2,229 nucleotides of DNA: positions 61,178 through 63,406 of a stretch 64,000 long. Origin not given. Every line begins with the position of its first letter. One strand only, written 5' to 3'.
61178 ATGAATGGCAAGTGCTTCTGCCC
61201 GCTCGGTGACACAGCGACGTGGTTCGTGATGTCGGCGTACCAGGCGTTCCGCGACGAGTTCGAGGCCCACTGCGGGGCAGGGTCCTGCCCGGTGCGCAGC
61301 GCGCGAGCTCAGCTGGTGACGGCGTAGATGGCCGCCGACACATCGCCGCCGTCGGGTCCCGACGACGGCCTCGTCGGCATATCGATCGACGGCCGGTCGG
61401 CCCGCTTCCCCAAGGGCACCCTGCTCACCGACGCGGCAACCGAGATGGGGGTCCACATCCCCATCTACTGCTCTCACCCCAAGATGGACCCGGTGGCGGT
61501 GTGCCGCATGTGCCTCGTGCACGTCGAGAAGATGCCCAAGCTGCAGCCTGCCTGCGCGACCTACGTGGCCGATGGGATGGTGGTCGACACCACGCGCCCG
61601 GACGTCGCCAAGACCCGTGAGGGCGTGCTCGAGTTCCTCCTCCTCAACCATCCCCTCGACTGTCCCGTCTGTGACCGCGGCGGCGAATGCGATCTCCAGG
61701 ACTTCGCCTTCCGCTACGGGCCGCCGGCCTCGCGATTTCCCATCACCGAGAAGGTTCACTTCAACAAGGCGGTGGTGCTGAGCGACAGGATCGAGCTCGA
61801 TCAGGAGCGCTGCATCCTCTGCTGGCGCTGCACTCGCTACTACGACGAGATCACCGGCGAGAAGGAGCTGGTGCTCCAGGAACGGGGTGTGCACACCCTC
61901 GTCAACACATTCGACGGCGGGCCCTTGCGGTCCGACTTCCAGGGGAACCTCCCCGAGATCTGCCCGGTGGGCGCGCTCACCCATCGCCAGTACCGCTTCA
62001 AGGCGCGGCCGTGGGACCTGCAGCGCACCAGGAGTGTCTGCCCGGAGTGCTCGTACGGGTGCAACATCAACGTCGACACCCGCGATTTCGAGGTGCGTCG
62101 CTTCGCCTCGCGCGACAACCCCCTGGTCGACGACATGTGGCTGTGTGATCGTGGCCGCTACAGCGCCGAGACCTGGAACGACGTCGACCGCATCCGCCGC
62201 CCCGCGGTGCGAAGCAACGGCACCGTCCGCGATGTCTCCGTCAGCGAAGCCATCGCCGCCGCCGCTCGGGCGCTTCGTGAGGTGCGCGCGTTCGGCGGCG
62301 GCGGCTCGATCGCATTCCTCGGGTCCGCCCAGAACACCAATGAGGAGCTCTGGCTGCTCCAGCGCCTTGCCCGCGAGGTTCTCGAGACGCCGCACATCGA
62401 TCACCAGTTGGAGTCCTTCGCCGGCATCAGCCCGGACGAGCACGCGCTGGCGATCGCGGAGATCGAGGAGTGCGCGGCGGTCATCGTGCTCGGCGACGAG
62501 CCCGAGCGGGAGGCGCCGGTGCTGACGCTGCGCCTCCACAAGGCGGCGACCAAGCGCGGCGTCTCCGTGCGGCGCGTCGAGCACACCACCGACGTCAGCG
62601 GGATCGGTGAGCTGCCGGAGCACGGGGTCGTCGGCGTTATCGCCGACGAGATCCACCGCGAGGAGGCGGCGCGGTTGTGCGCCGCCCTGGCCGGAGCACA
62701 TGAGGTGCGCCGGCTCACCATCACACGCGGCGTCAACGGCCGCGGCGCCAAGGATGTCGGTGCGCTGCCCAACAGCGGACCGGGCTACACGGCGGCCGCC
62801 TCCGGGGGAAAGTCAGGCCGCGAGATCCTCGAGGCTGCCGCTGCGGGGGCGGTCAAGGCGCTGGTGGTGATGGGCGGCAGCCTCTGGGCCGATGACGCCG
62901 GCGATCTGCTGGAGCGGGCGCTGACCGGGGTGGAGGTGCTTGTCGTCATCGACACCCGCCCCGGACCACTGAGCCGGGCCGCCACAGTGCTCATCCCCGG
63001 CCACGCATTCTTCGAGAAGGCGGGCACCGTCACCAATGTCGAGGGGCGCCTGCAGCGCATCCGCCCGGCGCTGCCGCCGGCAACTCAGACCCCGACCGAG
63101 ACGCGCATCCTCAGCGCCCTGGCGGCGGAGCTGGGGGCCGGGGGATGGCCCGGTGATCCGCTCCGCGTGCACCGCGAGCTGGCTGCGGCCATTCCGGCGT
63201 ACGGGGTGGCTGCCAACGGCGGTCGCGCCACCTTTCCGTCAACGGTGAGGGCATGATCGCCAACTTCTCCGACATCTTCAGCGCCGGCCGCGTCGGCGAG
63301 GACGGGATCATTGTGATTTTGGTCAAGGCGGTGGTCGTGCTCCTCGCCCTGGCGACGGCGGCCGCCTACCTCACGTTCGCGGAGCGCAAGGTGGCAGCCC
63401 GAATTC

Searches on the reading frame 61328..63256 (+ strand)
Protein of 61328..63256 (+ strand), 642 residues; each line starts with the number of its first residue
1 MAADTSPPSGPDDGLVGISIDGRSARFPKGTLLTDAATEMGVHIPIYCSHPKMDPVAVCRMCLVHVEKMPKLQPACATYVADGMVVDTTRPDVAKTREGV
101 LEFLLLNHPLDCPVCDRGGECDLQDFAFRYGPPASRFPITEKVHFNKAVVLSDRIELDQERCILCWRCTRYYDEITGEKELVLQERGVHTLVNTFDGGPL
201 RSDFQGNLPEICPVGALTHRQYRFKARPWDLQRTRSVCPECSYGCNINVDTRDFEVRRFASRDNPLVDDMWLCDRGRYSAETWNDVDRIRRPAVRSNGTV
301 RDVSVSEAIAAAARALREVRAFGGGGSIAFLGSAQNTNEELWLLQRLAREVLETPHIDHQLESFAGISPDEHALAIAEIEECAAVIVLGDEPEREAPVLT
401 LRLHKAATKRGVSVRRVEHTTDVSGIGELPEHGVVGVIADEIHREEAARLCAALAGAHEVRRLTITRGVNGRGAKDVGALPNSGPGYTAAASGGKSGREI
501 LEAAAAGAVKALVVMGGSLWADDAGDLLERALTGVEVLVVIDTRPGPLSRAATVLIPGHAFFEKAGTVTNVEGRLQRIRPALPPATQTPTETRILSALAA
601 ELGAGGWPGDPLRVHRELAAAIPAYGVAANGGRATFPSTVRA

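Call 40: search_protein_families(library=pfam, proteins=[window:61328-63256:+], max_evalue=0.0001)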
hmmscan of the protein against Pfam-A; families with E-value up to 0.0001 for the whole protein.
window:61328-63256:+ (642 aa): 7 families
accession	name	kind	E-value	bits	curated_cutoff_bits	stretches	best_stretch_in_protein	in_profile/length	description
PF00384.28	Molybdopterin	-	1.4e-21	77.3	24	2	469-600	226-352/353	Molybdopterin oxidoreductase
PF22117.2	Fer4_Nqo3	-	4.3e-20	72.1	27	1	154-218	3-67/67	NADH-quinone oxidoreductase subunit 3, ferredoxin-like domain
PF10588.14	NADH-G_4Fe-4S_3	-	1.8e-17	63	27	1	97-132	1-36/40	NADH-ubiquinone oxidoreductase-G iron-sulfur binding region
PF13510.11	Fer2_4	-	3.2e-16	59.6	22.8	1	16-90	4-81/82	2Fe-2S iron-sulfur cluster binding domain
PF04879.21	Molybdop_Fe4S4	-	8.1e-08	32.6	22.7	1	232-284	2-54/55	Molybdopterin oxidoreductase Fe4S4 domain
PF00111.32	Fer2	-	3.6e-05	24.1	21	1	20-68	3-49/77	2Fe-2S iron-sulfur cluster binding domain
PF22151.2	Fer4_NDSU1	-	6.4e-05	22.8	23.8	0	241-280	11-50/51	NADH-ubiquinone oxidoreductase NDSU1/NuoG-like, 4Fe-4S domain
